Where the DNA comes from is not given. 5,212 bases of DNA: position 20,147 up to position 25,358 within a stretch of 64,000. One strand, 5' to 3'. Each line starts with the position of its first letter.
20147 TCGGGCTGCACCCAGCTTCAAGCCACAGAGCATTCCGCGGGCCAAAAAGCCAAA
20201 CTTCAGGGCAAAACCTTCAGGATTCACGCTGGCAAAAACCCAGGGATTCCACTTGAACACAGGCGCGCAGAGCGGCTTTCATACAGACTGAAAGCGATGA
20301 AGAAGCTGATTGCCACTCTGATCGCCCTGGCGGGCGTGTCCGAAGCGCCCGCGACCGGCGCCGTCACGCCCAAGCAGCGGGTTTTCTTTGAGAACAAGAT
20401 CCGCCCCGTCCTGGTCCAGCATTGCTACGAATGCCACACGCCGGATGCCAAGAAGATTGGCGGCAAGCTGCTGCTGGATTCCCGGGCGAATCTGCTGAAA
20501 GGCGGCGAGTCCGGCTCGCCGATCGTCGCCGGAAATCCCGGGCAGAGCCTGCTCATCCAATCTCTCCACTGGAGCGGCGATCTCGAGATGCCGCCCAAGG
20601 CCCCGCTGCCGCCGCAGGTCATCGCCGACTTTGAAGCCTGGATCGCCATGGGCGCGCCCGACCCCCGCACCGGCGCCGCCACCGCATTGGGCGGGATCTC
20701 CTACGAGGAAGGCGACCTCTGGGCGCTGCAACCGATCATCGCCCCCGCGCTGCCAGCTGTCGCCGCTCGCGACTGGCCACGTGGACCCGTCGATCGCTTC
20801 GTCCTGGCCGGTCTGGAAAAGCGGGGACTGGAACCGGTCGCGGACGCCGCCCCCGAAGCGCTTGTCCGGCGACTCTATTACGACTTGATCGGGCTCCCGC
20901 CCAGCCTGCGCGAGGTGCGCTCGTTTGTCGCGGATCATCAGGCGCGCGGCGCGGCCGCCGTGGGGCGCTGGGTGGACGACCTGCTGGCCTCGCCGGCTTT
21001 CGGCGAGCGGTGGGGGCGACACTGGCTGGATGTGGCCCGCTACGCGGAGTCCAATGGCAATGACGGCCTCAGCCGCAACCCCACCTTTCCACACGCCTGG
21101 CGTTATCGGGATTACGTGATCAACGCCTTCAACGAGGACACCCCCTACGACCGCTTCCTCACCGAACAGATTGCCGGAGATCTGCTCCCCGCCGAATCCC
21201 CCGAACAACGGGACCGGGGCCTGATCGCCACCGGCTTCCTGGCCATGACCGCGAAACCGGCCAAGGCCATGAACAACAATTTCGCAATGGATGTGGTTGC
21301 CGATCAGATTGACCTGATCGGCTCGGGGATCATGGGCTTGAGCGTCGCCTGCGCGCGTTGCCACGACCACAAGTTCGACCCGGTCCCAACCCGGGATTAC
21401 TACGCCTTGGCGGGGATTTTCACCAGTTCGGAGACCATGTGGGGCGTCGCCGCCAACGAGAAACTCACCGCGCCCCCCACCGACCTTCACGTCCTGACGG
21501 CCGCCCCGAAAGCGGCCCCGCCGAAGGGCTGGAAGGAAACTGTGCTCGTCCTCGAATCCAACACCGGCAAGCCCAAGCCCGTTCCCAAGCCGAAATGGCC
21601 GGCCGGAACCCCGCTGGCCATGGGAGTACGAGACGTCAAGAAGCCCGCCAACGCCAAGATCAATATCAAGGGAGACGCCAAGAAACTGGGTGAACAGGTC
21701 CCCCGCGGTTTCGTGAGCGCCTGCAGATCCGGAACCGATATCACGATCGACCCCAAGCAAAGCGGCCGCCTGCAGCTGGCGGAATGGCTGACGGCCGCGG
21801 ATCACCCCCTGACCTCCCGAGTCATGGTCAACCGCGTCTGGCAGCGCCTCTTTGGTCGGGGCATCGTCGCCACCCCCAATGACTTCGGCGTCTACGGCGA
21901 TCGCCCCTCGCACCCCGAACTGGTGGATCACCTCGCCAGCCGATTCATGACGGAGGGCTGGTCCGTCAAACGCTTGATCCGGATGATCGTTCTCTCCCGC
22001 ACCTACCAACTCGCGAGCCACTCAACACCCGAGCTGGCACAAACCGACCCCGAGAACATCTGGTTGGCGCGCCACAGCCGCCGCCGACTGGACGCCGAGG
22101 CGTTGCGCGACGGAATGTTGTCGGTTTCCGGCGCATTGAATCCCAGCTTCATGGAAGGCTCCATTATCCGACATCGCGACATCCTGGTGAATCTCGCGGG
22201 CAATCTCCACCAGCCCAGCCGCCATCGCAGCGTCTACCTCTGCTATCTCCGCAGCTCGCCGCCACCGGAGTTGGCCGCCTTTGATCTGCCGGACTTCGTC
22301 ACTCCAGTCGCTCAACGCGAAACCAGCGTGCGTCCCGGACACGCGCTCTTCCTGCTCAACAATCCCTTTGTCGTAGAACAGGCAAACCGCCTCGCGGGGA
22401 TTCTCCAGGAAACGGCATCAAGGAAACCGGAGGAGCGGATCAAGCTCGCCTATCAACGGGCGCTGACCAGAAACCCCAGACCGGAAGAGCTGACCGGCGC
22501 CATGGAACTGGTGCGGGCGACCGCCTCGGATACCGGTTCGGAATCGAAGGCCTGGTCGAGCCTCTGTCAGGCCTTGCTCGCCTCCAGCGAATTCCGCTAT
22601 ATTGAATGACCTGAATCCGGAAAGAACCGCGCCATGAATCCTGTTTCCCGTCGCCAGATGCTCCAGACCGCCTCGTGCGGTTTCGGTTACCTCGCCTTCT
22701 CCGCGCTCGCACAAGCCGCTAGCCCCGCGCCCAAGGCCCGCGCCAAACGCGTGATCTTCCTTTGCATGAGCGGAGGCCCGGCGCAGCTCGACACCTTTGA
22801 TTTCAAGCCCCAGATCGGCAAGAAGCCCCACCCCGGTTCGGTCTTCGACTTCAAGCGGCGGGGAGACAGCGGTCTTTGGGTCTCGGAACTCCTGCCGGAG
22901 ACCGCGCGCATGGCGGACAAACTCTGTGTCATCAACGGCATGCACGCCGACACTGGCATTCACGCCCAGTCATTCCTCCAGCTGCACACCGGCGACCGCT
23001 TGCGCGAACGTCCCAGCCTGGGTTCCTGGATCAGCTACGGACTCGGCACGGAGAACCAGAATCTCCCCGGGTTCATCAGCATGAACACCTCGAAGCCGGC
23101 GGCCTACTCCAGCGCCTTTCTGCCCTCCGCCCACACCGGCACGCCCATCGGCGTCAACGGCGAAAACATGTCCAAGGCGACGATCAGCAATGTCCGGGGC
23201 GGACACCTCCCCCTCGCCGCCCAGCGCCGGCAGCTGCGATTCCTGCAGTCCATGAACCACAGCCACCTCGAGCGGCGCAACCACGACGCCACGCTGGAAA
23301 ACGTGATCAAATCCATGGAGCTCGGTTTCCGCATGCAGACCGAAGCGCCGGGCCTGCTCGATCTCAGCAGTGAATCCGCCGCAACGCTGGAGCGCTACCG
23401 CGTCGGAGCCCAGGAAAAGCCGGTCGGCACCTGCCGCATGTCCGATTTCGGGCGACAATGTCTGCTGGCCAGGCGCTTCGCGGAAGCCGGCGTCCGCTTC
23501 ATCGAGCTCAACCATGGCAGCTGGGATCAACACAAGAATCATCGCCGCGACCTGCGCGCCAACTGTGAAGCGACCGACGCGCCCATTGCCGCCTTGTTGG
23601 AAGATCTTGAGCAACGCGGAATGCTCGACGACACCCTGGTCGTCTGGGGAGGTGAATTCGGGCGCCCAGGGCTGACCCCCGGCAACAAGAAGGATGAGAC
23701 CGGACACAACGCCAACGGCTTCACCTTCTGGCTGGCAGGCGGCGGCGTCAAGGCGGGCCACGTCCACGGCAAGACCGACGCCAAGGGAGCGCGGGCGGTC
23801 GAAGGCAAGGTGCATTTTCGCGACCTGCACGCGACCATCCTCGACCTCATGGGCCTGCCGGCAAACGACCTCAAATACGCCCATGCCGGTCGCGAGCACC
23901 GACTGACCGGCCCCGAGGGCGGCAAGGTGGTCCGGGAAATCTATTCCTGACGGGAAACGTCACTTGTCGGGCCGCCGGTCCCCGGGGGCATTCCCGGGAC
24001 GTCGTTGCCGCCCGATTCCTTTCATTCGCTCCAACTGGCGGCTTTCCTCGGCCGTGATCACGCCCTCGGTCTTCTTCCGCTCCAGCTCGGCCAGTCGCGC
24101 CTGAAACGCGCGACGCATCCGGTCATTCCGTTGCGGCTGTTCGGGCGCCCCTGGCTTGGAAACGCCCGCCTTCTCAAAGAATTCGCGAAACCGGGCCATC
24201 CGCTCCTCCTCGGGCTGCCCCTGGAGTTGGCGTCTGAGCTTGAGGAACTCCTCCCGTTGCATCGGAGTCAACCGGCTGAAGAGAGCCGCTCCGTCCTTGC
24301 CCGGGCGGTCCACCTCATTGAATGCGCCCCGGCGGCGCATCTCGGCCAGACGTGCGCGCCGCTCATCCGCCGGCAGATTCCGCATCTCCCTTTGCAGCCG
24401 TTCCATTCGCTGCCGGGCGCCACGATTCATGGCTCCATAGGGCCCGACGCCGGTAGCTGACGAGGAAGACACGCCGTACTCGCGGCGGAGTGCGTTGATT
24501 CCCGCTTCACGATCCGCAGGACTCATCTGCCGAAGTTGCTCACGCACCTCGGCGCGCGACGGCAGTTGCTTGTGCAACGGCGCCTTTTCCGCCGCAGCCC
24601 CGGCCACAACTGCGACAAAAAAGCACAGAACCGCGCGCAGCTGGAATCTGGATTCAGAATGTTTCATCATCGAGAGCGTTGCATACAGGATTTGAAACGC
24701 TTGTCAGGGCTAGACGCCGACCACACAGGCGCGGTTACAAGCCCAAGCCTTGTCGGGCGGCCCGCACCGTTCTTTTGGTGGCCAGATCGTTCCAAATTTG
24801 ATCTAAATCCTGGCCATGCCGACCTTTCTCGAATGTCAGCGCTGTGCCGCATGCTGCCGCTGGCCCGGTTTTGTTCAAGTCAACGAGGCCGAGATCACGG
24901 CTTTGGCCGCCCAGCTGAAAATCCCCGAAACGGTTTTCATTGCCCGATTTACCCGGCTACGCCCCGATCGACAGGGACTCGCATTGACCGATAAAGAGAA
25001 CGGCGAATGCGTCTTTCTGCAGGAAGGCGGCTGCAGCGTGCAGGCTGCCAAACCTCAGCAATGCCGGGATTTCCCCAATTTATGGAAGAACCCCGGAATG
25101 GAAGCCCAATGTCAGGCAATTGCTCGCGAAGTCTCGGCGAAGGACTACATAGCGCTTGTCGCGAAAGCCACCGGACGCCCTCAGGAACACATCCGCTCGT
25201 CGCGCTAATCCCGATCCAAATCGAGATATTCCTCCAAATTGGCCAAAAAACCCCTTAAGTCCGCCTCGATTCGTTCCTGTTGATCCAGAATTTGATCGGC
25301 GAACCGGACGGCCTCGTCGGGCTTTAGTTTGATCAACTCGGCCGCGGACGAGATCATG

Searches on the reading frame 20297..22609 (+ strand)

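Call 8: search_protein_families(library=pfam, proteins=[window:20297-22609:+], max_evalue=0.001)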
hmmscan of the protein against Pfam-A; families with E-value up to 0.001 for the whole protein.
window:20297-22609:+ (770 aa): 3 families
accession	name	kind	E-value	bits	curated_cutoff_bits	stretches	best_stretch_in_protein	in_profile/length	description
PF07587.16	PSD1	-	8.7e-85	284.4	28.5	1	490-737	1-242/244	Protein of unknown function (DUF1553)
PF07583.16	PSCyt2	-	4.4e-76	255.9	29.8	1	164-379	1-208/209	Protein of unknown function (DUF1549)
PF07635.16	PSCyt1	-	2.2e-12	47.8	22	1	43-101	1-58/59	Planctomycete cytochrome C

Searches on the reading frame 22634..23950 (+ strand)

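Call 8: search_protein_families(library=pfam, proteins=[window:22634-23950:+], max_evalue=0.001)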
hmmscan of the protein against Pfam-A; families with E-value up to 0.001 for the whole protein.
window:22634-23950:+ (438 aa): 1 family
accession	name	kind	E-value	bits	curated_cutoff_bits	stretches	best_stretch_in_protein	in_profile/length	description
PF07394.17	DUF1501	-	9.5e-125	417.2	27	1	37-436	1-389/390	Protein of unknown function (DUF1501)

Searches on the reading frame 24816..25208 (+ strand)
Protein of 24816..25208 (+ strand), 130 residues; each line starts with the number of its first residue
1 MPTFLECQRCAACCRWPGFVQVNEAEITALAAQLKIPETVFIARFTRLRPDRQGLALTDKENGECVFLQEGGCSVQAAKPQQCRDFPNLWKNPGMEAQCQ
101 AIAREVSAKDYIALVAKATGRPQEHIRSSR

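Call 63: search_protein_families(library=pfam, proteins=[window:24816-25208:+], max_evalue=0.0001)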
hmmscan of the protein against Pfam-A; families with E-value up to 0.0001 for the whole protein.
window:24816-25208:+ (130 aa): 1 family
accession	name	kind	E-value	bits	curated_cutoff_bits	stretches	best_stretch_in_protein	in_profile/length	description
PF03692.20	CxxCxxCC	-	8e-09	36.5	23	1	6-95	1-80/85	Putative zinc- or iron-chelating domain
